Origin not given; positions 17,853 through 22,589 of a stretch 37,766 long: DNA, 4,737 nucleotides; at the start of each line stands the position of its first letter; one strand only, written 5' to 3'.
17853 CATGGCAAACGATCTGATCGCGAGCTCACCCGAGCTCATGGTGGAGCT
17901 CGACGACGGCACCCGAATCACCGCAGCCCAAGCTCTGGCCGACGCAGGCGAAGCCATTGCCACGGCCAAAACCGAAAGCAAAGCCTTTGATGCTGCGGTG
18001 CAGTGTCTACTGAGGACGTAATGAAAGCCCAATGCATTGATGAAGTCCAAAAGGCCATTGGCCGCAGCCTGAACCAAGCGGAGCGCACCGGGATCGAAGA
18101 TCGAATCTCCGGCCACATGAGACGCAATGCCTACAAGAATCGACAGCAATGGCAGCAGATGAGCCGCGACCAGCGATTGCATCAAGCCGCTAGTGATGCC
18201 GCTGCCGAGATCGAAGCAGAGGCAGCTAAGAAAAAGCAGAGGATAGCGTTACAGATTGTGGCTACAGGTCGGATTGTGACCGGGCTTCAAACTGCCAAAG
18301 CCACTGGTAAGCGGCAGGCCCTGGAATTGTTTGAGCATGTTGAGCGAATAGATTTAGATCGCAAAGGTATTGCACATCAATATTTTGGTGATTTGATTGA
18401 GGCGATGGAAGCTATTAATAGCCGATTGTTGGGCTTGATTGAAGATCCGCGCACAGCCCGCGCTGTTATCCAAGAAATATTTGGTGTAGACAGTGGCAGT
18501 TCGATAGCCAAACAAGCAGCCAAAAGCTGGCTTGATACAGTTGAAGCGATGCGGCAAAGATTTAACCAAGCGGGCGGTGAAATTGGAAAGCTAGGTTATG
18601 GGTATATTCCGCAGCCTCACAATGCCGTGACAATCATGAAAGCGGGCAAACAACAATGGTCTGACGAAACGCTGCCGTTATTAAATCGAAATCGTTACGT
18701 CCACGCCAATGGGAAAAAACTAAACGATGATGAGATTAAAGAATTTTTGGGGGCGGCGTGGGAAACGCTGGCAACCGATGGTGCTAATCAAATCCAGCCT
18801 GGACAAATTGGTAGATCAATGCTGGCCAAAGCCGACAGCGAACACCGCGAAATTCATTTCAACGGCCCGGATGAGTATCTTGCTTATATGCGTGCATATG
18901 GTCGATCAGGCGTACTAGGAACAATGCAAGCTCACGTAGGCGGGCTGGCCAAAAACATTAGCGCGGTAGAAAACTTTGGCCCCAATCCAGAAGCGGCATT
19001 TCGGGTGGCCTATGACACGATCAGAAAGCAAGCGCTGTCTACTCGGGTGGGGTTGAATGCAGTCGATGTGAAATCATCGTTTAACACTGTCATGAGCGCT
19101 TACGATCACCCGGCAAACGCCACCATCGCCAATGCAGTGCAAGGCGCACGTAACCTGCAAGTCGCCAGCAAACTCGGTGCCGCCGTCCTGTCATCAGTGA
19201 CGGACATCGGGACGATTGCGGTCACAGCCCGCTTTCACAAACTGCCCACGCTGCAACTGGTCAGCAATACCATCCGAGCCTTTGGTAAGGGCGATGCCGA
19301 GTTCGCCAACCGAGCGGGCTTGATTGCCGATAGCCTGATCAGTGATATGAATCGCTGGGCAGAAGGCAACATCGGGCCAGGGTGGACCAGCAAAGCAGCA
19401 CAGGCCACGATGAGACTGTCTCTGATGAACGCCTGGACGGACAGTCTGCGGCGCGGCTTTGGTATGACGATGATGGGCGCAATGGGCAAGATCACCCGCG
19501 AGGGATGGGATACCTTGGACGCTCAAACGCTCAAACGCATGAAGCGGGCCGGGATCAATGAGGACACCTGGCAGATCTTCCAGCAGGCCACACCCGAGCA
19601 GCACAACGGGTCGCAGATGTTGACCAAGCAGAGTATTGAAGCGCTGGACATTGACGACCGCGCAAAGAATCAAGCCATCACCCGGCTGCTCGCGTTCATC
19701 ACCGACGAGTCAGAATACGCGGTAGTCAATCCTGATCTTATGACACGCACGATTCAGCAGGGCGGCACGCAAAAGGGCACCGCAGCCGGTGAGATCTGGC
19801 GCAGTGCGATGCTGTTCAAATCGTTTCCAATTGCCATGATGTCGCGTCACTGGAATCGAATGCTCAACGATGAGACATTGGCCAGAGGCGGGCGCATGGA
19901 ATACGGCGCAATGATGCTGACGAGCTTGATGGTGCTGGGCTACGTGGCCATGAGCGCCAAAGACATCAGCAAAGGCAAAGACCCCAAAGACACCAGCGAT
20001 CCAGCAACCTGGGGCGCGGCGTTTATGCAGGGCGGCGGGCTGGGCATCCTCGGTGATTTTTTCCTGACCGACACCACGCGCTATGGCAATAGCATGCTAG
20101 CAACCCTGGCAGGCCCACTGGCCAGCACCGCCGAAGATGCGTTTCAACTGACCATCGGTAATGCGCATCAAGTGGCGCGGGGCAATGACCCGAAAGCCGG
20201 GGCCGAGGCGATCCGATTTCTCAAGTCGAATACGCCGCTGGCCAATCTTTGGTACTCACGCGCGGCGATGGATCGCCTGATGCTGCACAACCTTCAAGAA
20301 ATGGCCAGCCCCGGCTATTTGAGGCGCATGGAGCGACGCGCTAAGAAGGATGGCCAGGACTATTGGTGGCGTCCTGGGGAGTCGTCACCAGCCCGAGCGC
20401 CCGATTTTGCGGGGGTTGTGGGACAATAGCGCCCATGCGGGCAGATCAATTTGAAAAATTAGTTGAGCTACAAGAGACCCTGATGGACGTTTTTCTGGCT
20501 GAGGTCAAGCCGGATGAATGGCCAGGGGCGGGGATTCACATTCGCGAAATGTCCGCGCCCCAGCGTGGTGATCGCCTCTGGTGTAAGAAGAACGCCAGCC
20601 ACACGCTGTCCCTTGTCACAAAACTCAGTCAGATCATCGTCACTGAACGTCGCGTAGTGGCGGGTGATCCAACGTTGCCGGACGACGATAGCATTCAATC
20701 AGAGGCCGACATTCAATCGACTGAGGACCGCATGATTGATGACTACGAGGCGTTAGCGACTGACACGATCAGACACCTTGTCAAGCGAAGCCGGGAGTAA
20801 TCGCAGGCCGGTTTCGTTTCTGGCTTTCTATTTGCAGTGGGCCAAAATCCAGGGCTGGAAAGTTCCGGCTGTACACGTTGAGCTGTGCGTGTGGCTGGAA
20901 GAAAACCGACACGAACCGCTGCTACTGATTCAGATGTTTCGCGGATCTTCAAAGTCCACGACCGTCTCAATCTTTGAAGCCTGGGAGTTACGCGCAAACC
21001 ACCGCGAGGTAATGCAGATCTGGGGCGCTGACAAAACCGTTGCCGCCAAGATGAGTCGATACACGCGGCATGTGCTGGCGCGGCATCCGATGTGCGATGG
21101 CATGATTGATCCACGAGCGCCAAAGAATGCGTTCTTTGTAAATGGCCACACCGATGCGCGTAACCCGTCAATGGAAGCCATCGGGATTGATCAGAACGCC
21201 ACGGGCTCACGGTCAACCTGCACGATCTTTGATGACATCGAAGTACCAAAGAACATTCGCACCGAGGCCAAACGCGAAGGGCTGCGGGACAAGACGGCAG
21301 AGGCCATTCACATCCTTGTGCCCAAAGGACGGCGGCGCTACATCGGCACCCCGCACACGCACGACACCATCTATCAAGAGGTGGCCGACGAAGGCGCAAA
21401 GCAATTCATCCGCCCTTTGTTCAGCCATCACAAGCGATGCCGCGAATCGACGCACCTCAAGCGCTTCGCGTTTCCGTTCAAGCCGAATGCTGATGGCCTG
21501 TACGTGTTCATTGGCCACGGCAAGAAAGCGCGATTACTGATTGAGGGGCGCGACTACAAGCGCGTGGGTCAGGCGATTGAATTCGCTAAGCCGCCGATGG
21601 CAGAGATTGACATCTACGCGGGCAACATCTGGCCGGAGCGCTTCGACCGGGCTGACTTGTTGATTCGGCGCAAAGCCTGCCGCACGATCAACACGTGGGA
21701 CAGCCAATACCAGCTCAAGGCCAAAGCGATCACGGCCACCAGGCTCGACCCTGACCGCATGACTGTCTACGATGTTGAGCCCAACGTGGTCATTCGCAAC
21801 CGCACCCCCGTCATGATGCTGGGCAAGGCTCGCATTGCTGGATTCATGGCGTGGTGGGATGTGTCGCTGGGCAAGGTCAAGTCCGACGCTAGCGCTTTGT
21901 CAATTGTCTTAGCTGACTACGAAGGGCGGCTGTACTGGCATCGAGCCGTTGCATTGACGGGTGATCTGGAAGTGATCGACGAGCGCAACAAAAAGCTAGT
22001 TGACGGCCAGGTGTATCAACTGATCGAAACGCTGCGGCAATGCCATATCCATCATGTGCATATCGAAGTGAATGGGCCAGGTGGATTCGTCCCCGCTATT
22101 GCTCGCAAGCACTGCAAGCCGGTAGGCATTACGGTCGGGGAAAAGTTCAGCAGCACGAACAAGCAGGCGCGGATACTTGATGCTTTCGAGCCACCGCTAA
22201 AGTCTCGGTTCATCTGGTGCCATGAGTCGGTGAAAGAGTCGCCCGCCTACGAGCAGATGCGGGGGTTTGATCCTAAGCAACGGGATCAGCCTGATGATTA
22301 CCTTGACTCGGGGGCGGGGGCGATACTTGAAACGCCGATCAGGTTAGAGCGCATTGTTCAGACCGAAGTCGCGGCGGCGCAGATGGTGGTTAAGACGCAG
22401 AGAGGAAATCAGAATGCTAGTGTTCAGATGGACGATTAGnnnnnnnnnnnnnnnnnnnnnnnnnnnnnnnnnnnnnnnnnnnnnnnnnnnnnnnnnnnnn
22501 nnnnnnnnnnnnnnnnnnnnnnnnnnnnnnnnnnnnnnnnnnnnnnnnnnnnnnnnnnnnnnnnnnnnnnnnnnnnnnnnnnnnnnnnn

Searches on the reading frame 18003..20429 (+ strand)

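Call 16: search_protein_families(library=phrogs, proteins=[window:18003-20429:+])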
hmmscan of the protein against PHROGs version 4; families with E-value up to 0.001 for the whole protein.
window:18003-20429:+ (808 aa): 4 families
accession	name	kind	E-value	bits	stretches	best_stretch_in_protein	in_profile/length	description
phrog_684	-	head and packaging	3.3e-235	784.3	1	7-804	1-838/840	virion structural protein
phrog_23925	-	unknown function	3.2e-82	277.9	1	7-453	1-470/471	-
phrog_26678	-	unknown function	2.5e-64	218.4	1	501-796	12-315/324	-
phrog_342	-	head and packaging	1.6e-10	40.7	1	370-756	820-1219/1235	internal virion protein with endolysin domain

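Call 99: search_protein_families(library=pfam, proteins=[window:18003-20429:+], max_evalue=0.01)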
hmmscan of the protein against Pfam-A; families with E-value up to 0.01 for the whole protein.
window:18003-20429:+ (808 aa): 0 families

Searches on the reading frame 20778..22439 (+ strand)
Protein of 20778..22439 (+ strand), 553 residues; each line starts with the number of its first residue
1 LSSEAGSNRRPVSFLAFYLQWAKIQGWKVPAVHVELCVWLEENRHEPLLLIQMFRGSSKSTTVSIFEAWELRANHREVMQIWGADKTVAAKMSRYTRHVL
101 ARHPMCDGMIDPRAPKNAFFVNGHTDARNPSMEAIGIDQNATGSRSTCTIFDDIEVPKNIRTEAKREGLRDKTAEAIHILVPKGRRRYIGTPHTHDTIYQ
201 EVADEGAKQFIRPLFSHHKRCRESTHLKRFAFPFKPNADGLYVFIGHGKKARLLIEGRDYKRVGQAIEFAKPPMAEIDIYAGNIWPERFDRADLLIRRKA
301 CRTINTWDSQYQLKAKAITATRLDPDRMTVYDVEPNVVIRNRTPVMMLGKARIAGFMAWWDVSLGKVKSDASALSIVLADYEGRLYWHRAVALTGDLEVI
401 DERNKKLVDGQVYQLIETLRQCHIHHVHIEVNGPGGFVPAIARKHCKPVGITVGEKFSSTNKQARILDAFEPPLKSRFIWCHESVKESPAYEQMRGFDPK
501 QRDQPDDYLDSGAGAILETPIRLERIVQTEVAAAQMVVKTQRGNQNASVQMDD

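Call 16: search_protein_families(library=phrogs, proteins=[window:20778-22439:+])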
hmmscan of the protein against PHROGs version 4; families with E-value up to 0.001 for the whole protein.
window:20778-22439:+ (553 aa): 3 families
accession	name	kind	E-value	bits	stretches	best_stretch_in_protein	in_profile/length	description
phrog_38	-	head and packaging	4.7e-67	228.2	1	13-532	272-714/760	terminase large subunit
phrog_4758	-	head and packaging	3.1e-10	40.8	1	18-183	25-197/243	terminase large subunit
phrog_17672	-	head and packaging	5.7e-10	39.7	1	50-206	69-231/395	terminase large subunit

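Call 99: search_protein_families(library=pfam, proteins=[window:20778-22439:+], max_evalue=0.01)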
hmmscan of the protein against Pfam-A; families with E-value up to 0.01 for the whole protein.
window:20778-22439:+ (553 aa): 1 family
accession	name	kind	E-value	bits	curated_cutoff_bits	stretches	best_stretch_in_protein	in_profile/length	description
PF22530.2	Terminase-T7_RNaseH-like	-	2.1e-05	25.2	27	1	379-475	17-104/108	Terminase Bacteriophage T7, Ribonuclease H-like domain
